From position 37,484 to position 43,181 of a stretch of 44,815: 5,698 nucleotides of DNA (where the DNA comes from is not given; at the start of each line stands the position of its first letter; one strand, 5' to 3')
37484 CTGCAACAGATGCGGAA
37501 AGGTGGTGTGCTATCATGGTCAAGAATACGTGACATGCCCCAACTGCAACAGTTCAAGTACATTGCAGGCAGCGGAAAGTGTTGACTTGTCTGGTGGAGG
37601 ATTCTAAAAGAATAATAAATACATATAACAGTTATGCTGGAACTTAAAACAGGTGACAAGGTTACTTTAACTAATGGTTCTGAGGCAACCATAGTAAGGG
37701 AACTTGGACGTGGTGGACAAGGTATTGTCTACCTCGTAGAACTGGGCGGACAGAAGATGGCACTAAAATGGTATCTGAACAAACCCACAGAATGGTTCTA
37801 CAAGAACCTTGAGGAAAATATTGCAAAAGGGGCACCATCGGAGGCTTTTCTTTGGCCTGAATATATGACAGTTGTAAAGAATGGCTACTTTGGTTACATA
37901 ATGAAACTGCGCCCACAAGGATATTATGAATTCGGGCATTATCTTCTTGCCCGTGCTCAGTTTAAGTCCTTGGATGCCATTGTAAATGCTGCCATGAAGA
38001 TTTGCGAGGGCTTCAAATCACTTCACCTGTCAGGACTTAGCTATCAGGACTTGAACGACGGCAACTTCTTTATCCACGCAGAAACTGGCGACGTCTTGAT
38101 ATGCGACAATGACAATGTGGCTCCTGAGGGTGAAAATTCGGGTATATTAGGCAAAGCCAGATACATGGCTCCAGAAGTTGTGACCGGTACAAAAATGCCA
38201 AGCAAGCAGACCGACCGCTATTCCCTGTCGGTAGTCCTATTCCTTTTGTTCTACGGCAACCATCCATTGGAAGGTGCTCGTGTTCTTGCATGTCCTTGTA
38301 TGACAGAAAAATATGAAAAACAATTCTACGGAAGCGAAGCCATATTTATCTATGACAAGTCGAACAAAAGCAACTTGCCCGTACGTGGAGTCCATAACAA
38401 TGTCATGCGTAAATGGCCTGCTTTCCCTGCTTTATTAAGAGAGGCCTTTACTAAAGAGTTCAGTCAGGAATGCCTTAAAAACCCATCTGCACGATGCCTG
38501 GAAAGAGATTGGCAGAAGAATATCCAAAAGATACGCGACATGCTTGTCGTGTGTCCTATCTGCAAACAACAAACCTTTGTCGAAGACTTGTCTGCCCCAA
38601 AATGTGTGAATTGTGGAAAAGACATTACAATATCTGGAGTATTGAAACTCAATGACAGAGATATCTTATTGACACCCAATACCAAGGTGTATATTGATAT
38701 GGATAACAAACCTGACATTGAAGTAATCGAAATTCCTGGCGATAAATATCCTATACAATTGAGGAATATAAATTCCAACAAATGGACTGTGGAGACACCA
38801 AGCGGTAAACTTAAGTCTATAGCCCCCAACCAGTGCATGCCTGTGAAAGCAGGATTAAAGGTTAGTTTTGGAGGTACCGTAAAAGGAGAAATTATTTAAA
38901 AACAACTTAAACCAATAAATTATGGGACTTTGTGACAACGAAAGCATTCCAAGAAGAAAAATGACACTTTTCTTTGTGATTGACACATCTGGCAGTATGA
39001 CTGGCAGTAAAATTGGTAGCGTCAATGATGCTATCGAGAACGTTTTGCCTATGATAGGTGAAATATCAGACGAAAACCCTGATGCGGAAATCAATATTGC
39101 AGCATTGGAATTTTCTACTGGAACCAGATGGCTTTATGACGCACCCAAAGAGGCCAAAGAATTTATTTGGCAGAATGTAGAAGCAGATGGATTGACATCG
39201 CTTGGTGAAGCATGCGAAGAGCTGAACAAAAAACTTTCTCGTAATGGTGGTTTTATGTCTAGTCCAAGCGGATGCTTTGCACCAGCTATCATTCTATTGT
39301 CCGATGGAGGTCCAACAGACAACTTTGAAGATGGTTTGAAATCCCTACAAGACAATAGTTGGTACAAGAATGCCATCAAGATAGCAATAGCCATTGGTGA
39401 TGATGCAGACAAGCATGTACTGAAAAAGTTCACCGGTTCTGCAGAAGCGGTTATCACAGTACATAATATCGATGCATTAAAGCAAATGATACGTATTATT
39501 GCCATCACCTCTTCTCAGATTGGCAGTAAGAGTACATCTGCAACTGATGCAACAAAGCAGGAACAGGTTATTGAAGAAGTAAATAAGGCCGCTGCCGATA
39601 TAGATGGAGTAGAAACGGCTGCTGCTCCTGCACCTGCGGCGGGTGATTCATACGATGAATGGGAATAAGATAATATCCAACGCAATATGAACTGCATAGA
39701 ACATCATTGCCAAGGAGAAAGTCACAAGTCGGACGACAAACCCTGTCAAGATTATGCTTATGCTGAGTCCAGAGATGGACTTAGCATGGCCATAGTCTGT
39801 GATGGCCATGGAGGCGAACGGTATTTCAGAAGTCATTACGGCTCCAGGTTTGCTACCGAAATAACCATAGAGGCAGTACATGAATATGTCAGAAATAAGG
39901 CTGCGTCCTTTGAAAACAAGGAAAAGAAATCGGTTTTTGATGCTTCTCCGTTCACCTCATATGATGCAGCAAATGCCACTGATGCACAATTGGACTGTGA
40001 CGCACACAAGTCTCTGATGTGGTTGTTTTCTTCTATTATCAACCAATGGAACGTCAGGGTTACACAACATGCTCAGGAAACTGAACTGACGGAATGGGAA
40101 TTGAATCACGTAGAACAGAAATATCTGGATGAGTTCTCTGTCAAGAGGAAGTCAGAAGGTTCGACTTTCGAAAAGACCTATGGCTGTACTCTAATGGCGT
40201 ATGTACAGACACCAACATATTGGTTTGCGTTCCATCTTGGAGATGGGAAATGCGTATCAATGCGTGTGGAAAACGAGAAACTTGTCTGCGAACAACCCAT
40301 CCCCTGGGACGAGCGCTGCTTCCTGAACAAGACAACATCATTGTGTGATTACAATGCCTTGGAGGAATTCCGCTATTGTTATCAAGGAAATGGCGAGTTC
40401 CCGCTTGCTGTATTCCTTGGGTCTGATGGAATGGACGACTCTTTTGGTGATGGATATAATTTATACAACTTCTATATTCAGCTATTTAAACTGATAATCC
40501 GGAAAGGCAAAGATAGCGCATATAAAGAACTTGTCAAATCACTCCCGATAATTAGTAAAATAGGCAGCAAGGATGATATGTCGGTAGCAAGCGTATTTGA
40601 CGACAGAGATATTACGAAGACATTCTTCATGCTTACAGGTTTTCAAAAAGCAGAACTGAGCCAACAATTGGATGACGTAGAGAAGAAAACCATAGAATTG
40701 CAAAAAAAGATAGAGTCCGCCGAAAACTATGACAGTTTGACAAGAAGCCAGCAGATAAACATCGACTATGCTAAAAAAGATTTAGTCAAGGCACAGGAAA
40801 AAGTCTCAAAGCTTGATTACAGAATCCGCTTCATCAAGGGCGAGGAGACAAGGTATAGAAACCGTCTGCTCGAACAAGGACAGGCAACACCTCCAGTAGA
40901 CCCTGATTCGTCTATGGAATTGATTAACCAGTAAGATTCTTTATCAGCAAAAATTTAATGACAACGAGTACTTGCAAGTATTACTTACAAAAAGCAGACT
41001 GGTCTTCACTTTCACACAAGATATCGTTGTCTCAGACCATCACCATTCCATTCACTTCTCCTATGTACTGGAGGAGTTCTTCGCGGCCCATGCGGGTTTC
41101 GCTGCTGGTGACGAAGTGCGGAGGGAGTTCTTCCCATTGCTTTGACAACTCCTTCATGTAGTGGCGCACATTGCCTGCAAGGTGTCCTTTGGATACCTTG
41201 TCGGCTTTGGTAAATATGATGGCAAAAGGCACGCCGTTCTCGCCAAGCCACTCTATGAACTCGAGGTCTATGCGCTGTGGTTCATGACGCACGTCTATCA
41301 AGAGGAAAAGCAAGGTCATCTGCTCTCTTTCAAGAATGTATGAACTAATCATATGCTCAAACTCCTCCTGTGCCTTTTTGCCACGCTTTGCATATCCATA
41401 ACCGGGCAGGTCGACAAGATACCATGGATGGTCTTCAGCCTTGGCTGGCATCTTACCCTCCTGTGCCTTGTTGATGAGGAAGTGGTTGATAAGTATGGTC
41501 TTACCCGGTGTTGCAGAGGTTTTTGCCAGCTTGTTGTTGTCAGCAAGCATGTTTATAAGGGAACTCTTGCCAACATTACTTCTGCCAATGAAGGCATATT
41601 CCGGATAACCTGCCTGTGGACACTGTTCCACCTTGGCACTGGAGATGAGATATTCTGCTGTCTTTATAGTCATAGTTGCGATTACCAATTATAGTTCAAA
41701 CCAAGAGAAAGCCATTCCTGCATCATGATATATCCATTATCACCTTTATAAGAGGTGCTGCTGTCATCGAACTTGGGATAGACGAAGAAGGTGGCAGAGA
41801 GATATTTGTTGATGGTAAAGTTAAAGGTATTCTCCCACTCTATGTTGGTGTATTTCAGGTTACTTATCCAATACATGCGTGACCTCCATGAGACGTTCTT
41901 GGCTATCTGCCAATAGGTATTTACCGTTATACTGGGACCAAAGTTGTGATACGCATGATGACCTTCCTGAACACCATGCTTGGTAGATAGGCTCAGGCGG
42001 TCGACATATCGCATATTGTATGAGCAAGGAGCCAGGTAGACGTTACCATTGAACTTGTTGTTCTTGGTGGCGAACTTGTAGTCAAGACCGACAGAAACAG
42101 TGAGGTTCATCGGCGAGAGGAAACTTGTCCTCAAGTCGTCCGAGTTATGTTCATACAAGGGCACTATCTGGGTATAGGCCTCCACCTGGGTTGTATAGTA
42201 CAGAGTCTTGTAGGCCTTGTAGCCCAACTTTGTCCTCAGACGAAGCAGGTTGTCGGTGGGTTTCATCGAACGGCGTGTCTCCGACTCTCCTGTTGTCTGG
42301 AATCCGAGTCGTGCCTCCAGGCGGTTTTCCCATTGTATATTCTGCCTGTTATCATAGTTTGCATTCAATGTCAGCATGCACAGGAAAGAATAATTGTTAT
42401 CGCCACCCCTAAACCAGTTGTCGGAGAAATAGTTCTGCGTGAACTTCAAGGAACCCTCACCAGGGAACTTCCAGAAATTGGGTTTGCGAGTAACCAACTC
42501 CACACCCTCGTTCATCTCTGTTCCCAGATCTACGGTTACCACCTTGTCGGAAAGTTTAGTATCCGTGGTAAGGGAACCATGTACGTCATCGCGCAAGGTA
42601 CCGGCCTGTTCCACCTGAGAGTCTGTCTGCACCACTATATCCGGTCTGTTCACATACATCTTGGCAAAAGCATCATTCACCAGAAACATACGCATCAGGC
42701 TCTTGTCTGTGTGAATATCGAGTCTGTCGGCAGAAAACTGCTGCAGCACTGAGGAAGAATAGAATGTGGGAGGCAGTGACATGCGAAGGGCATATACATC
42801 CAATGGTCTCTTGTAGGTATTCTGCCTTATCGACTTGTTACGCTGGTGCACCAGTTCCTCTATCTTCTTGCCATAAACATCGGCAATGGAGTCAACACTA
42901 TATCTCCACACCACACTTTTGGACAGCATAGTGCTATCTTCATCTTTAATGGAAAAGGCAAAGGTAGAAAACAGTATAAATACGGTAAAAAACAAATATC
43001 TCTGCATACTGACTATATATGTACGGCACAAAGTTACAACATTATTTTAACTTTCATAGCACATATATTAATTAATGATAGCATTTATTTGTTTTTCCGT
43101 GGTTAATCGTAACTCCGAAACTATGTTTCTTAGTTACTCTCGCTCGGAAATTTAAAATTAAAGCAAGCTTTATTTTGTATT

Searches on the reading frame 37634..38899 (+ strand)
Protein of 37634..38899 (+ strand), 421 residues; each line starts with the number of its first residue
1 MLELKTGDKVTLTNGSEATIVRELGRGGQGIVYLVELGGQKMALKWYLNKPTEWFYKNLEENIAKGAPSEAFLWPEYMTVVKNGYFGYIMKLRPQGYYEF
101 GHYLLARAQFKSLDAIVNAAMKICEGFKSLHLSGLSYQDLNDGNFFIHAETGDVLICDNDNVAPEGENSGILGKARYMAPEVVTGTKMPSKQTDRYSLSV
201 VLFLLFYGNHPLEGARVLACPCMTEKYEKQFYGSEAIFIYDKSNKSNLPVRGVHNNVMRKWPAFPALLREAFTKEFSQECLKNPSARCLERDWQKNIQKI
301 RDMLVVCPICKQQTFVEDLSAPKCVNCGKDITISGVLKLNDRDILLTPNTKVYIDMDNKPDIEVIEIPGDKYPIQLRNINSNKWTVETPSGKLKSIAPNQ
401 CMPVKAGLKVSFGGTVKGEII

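Call 5: search_protein_families(library=padloc, proteins=[window:37634-38899:+], max_evalue=0.001)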
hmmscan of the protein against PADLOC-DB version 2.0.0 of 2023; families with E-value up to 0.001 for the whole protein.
window:37634-38899:+ (421 aa): 17 families
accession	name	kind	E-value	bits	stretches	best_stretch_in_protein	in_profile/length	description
PDLC04047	PD-T4-6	-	1.4e-14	52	1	19-217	13-217/327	-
PDLC04138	mad6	-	1.9e-12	44.9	1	17-215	52-259/659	mads_6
PDLC04053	PD-T4-6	-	3.7e-10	37.8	1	20-217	13-216/311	-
PDLC04042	PD-T4-6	-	1.4e-09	36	1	106-216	101-216/292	-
PDLC04057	PD-T4-6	-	1.6e-08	32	1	106-216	100-214/443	-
PDLC04054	PD-T4-6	-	4e-08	31.1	1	107-218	105-219/347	-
PDLC04040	PD-T4-6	-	8.8e-08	29.3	1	122-219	110-212/547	-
PDLC04048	PD-T4-6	-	3.5e-07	27.9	1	112-216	109-216/354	-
PDLC04043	PD-T4-6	-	1.6e-06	25.5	1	158-217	166-222/452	-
PDLC04050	PD-T4-6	-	5.4e-06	23.6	0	112-217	161-271/480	-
PDLC04039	PD-T4-6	-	8.4e-06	23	1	116-217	116-220/458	-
PDLC04064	PD-T4-6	-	9.1e-06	22.9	1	20-215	24-223/369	-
PDLC04041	PD-T4-6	-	9.2e-06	23.1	1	102-212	118-234/443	-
PDLC01088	C3a189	-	1.5e-05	21.7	1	168-216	165-212/840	kinase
PDLC04060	PD-T4-6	-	4.5e-05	20.5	1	115-216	109-213/486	-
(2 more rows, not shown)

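Call 6: search_protein_families(library=ncbifam, proteins=[window:37634-38899:+], max_evalue=0.001)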
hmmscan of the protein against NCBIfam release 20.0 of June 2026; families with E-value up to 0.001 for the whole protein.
window:37634-38899:+ (421 aa): 5 families
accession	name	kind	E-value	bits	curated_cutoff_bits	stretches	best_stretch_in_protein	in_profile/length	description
NF047741.1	antiphage_MADS6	equivalog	2.5e-07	29.6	460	1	174-214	365-405/612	methylation-associated defense system protein kinase MAD6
NF038150.1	lanthi_synth_IV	equivalog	5.4e-07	28.3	650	1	112-212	296-396/851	class IV lanthionine synthetase LanL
NF033483.0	PknB_PASTA_kin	equivalog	1.3e-06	27.8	450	1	114-215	107-211/563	Stk1 family PASTA domain-containing Ser/Thr kinase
NF009651.0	PRK13184.1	equivalog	0.00034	18.7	839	0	171-206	191-225/932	serine/threonine-protein kinase PknD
NF038151.1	lanthi_synth_III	equivalog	0.00084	17.8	575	0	117-225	339-442/833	class III lanthionine synthetase LanKC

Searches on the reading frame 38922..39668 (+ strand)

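Call 5: search_protein_families(library=padloc, proteins=[window:38922-39668:+], max_evalue=0.001)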
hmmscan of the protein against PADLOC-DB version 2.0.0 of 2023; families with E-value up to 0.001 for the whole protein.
window:38922-39668:+ (248 aa): 0 families

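Call 6: search_protein_families(library=ncbifam, proteins=[window:38922-39668:+], max_evalue=0.001)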
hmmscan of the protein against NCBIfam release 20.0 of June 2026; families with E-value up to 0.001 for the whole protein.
window:38922-39668:+ (248 aa): 0 families

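Call 24: search_protein_families(library=pfam, proteins=[window:38922-39668:+], max_evalue=5)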
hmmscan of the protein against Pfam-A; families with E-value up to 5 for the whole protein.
window:38922-39668:+ (248 aa): 5 families
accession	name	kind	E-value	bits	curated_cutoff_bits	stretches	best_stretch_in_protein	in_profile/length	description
PF00092.34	VWA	-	1.2e-09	39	23.8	1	16-189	2-171/174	von Willebrand factor type A domain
PF13519.12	VWA_2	-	0.0001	23.3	27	1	17-129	2-106/107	von Willebrand factor type A domain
PF13768.12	VWA_3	-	0.026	15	27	1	17-169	4-144/155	von Willebrand factor type A domain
PF10138.15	vWA-TerF-like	-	0.043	14.4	29.4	1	16-57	4-43/200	vWA found in TerF C terminus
PF01195.25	Pept_tRNA_hydro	-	0.15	12.3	27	1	135-193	108-170/183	Peptidyl-tRNA hydrolase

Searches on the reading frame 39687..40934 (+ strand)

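Call 5: search_protein_families(library=padloc, proteins=[window:39687-40934:+], max_evalue=0.001)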
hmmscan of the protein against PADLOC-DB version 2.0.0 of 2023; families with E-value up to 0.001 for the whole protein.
window:39687-40934:+ (415 aa): 0 families

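Call 6: search_protein_families(library=ncbifam, proteins=[window:39687-40934:+], max_evalue=0.001)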
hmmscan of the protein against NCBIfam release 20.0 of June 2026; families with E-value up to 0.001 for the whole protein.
window:39687-40934:+ (415 aa): 1 family
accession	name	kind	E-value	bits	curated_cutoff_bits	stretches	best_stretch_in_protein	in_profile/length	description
NF033484.1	Stp1_PP2C_phos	equivalog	0.00013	21.6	230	0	21-76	12-59/232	Stp1/IreP family PP2C-type Ser/Thr phosphatase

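Call 24: search_protein_families(library=pfam, proteins=[window:39687-40934:+], max_evalue=5)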
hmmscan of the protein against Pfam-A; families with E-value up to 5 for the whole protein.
window:39687-40934:+ (415 aa): 3 families
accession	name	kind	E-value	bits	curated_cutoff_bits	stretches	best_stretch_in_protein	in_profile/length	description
PF13672.11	PP2C_2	-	2.5e-26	93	24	1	10-270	2-195/209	Protein phosphatase 2C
PF23067.1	MG280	-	0.024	14.6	27.4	1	321-381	79-139/259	Uncharacterised protein MG280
PF17452.7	YnfE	-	0.16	12.7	25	1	323-367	28-69/78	Uncharacterized YnfE-like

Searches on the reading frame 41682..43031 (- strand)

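Call 96: search_protein_families(library=pfam, proteins=[window:41682-43031:-], max_evalue=0.0001)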
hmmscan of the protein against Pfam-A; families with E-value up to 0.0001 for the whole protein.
window:41682-43031:- (449 aa): 1 family
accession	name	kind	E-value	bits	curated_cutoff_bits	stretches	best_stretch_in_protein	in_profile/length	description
PF11276.14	DUF3078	-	1.6e-23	83.3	25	1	197-293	1-92/92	Protein of unknown function (DUF3078)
